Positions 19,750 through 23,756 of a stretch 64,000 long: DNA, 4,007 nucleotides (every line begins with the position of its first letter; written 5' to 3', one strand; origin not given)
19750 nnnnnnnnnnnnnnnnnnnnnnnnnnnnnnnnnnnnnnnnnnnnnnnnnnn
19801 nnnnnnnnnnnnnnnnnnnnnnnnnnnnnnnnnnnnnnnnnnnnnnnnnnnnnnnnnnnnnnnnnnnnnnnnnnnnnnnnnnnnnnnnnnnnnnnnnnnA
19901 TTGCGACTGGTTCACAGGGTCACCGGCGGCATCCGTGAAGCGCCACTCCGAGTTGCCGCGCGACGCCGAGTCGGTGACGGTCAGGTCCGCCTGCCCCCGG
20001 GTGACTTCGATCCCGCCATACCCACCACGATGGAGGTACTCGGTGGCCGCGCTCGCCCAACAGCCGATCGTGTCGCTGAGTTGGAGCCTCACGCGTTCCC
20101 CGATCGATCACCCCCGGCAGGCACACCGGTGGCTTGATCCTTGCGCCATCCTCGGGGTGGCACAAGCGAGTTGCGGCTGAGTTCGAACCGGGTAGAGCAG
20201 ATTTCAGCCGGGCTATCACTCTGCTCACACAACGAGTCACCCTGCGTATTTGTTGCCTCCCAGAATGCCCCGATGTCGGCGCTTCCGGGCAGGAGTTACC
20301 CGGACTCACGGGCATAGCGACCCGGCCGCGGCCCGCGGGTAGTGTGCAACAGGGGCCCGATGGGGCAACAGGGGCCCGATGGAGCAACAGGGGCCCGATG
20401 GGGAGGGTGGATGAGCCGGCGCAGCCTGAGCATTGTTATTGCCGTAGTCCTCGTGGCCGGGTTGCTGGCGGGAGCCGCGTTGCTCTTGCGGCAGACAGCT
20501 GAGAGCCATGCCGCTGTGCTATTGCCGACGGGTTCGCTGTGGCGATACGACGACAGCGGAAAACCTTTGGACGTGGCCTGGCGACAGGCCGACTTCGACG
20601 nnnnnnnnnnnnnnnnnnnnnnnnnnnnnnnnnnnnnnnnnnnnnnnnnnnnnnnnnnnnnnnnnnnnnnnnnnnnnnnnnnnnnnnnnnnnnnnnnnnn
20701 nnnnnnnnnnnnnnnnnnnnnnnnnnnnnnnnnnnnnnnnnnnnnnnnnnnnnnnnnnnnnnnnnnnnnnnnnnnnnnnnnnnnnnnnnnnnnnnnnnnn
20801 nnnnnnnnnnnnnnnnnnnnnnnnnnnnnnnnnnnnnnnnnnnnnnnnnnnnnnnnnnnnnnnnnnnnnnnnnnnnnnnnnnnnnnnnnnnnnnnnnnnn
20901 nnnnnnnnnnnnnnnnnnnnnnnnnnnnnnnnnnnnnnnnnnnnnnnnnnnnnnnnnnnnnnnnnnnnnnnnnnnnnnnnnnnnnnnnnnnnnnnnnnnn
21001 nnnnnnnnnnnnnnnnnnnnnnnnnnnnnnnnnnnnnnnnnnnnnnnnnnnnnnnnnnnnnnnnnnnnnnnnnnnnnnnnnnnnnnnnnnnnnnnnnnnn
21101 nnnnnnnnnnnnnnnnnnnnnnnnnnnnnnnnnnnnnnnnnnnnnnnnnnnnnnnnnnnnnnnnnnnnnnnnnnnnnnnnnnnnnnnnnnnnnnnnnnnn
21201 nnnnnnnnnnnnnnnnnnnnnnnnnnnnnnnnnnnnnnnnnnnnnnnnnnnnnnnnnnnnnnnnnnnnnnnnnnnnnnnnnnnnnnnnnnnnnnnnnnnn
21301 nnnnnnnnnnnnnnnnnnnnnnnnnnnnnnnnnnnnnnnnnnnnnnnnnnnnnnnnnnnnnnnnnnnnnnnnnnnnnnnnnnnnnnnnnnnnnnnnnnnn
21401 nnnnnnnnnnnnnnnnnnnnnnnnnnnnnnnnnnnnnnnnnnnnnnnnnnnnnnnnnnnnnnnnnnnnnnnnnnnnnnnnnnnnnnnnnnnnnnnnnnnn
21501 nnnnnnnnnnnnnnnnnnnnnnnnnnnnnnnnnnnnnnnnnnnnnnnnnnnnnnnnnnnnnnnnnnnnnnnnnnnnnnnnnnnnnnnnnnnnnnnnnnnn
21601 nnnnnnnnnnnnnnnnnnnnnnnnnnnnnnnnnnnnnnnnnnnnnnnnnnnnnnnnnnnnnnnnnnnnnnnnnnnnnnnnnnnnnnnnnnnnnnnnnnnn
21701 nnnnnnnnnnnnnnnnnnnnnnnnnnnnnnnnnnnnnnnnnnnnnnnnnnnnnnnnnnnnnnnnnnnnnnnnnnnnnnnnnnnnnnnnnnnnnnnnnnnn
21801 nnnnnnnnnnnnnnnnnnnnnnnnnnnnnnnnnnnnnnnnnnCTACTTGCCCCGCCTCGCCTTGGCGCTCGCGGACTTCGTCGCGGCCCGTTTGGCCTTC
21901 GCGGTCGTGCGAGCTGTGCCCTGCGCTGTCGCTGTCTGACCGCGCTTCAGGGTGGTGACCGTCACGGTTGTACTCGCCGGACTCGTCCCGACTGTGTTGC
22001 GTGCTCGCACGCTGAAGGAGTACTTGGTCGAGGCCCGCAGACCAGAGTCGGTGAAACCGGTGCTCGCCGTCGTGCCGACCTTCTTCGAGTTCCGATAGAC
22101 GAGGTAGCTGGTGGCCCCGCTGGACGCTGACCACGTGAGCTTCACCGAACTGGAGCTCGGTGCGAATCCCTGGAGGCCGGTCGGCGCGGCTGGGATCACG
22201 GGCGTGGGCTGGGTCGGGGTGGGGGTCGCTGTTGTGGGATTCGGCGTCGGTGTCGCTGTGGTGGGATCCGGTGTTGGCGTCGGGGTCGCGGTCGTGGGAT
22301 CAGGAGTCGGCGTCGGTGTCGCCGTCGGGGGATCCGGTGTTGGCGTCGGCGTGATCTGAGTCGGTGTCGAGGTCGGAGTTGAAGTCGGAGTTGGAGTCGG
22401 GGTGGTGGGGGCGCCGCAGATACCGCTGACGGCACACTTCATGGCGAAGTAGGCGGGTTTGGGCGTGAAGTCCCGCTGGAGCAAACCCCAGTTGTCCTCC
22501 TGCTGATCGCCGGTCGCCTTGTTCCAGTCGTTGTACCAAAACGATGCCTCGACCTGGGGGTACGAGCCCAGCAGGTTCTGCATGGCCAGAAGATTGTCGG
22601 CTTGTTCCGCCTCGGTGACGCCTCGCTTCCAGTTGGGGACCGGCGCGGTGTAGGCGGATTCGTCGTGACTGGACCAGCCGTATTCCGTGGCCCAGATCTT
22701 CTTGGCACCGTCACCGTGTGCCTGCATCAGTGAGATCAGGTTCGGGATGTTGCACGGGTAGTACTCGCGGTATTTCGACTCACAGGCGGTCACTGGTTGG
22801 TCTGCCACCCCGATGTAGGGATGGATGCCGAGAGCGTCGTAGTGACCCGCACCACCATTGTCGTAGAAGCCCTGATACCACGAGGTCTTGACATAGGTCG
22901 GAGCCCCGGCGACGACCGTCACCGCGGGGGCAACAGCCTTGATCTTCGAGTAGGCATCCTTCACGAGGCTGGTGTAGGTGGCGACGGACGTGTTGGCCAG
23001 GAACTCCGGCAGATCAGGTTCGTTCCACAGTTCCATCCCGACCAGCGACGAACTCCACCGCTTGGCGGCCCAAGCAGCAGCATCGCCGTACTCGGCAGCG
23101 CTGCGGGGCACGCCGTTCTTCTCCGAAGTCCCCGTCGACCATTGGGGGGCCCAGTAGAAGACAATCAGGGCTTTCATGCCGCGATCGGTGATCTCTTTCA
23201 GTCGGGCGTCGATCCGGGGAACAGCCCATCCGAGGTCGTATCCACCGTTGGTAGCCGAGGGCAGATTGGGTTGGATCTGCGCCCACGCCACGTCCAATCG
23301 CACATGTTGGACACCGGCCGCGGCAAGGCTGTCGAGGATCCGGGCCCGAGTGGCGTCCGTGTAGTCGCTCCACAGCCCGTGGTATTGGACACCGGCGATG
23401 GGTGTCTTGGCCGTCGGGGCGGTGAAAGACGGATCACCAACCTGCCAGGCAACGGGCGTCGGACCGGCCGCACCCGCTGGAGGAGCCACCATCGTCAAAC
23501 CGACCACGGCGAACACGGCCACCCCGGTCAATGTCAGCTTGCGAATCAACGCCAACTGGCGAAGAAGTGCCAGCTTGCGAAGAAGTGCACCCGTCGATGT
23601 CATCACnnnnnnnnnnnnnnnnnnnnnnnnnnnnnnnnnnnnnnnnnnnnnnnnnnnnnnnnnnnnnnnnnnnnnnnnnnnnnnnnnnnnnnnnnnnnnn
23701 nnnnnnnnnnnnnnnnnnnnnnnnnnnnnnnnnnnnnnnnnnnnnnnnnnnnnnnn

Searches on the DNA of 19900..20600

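Call 47: search_rna_families(source=window, start=19900, end=20600, threshold=evalue, max_evalue=1)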
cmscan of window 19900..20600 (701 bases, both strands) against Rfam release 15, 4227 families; matches with E-value up to 1: 0.
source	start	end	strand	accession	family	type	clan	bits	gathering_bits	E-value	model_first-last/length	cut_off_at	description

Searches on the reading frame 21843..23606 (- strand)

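Call 4: search_protein_families(library=pfam, proteins=[window:21843-23606:-])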
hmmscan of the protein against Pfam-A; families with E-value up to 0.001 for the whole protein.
window:21843-23606:- (587 aa): 3 families
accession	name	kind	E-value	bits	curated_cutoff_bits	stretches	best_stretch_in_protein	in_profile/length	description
PF00150.24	Cellulase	-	1e-11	45.3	23.5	1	65-268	5-199/272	Cellulase (glycosyl hydrolase family 5)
PF00041.27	fn3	-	1.6e-09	38.3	25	1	474-550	2-83/84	Fibronectin type III domain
PF11790.14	Glyco_hydro_cc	-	7.1e-07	29.5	21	1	194-378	72-226/237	Glycosyl hydrolase catalytic core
